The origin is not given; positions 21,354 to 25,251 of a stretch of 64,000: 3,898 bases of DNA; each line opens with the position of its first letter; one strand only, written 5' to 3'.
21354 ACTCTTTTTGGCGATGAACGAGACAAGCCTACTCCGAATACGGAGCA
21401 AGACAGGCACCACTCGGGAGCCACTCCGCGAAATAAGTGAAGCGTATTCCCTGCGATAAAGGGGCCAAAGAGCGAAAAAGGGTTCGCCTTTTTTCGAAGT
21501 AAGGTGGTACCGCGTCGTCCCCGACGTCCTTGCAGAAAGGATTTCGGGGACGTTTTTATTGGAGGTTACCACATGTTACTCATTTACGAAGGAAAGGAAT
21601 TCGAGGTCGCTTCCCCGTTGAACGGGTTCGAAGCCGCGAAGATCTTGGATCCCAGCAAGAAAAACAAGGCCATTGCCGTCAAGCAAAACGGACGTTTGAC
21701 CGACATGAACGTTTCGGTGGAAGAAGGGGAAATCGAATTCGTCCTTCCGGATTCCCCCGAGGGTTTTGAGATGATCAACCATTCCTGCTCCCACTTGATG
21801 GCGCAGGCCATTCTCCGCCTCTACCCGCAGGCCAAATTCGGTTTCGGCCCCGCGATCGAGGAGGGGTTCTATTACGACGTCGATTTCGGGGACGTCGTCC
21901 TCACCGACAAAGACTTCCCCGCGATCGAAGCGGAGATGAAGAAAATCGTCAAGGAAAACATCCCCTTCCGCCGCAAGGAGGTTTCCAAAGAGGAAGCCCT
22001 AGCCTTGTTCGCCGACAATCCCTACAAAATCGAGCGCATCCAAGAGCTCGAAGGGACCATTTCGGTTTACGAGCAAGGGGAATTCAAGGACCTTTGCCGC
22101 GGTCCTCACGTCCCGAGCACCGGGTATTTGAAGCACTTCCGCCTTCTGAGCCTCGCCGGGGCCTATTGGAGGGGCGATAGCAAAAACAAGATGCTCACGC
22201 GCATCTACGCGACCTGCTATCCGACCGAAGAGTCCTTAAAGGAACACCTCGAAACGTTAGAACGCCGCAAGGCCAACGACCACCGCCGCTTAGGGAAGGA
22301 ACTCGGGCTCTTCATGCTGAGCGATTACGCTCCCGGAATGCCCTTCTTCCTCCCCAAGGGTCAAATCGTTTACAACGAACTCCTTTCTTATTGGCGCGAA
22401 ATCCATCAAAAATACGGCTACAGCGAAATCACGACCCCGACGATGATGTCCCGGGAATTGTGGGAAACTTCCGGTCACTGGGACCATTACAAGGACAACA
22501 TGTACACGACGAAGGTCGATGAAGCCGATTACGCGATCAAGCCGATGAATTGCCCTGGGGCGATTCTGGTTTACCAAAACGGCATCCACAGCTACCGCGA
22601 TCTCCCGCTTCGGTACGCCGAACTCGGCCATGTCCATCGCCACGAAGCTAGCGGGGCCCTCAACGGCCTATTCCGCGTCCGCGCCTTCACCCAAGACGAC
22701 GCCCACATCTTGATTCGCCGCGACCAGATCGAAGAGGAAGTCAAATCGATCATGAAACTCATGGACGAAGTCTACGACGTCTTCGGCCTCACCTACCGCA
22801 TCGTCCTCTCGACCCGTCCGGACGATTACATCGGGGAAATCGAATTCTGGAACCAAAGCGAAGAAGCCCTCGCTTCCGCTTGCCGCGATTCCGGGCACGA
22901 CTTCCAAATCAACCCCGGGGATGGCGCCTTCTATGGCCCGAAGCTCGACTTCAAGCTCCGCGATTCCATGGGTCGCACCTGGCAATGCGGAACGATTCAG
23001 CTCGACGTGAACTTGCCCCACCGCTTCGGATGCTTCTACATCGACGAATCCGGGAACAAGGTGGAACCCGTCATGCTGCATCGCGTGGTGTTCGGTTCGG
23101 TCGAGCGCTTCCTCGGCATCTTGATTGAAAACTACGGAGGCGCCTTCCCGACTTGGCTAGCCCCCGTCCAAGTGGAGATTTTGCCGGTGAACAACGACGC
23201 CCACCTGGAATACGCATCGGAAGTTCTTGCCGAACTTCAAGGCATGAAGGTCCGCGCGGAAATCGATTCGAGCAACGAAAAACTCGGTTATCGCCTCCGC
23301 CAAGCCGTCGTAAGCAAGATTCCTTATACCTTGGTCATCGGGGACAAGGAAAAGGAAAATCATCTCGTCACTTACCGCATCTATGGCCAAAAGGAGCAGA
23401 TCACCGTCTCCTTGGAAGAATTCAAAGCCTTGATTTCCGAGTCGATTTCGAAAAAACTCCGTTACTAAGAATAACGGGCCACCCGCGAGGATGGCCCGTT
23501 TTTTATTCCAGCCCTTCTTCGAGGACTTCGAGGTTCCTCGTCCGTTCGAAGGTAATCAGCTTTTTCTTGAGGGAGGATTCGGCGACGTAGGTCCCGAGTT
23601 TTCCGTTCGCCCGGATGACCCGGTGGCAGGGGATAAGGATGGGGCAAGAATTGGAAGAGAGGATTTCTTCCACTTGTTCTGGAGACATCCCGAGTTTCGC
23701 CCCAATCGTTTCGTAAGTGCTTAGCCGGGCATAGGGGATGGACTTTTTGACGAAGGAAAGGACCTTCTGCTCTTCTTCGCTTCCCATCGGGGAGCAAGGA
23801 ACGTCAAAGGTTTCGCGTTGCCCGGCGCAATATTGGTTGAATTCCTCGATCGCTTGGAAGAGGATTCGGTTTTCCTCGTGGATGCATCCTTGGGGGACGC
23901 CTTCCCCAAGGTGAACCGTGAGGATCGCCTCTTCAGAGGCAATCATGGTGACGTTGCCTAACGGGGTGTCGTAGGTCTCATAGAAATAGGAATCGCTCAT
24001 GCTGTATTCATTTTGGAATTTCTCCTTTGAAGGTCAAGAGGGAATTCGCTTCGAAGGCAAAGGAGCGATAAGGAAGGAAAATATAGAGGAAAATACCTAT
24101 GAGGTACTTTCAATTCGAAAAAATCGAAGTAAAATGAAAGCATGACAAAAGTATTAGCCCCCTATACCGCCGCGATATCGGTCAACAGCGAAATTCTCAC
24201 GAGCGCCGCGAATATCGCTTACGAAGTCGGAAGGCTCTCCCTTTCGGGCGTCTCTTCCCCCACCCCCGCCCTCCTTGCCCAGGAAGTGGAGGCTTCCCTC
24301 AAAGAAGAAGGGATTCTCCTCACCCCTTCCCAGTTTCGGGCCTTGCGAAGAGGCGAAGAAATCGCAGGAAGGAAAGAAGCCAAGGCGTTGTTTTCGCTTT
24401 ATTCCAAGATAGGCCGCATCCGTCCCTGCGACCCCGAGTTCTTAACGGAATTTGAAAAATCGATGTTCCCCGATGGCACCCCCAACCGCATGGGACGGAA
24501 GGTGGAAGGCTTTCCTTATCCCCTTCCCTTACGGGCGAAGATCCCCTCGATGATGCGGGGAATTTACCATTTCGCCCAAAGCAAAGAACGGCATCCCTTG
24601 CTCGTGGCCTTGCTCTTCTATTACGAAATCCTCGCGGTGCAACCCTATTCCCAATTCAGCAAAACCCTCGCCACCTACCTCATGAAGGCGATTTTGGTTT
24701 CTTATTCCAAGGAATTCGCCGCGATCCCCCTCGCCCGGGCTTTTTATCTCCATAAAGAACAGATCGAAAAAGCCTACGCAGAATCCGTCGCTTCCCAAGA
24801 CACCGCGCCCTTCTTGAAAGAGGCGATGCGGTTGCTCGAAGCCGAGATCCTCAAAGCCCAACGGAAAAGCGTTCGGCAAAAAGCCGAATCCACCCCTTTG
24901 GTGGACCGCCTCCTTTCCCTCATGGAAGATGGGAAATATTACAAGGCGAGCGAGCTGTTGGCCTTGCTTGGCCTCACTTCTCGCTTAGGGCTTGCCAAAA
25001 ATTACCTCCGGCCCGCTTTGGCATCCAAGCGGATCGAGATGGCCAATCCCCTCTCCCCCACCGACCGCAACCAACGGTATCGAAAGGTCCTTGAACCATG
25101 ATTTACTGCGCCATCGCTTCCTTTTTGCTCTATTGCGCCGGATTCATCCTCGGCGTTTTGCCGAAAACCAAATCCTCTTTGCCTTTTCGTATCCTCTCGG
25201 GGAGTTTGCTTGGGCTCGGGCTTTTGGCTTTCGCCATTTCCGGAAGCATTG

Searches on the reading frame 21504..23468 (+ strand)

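Call 72: search_protein_families(library=pfam, proteins=[window:21504-23468:+], max_evalue=0.00001)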
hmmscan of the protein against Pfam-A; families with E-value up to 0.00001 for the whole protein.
window:21504-23468:+ (654 aa): 3 families
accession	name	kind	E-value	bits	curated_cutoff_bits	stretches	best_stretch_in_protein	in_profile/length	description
PF00587.30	tRNA-synt_2b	-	1.3e-45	156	29.3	1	334-544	1-179/179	tRNA synthetase class II core domain (G, H, P, S and T)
PF03129.25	HGTP_anticodon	-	1.5e-20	73.5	21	1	556-646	1-93/94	Anticodon binding domain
PF07973.19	tRNA_SAD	-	7.2e-18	64.7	24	1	186-235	1-44/44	Threonyl and Alanyl tRNA synthetase second additional domain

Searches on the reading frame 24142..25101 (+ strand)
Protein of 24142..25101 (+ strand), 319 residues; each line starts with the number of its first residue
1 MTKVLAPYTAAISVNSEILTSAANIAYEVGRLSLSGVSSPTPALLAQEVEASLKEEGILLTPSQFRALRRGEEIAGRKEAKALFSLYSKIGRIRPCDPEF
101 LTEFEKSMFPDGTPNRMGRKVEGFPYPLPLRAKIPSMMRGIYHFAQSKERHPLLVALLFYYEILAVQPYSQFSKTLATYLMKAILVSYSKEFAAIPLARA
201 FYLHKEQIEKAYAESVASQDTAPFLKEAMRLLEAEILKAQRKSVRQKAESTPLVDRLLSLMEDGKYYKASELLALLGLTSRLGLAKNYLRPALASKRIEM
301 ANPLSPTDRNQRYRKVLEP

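Call 72: search_protein_families(library=pfam, proteins=[window:24142-25101:+], max_evalue=0.00001)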
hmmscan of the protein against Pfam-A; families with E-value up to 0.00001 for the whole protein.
window:24142-25101:+ (319 aa): 1 family
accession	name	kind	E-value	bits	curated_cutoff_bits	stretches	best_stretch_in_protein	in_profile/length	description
PF21247.3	Fic-like_C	-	8.4e-13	48.4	27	1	254-314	3-62/64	Filamentation induced by cAMP protein Fic-like, C-terminal domain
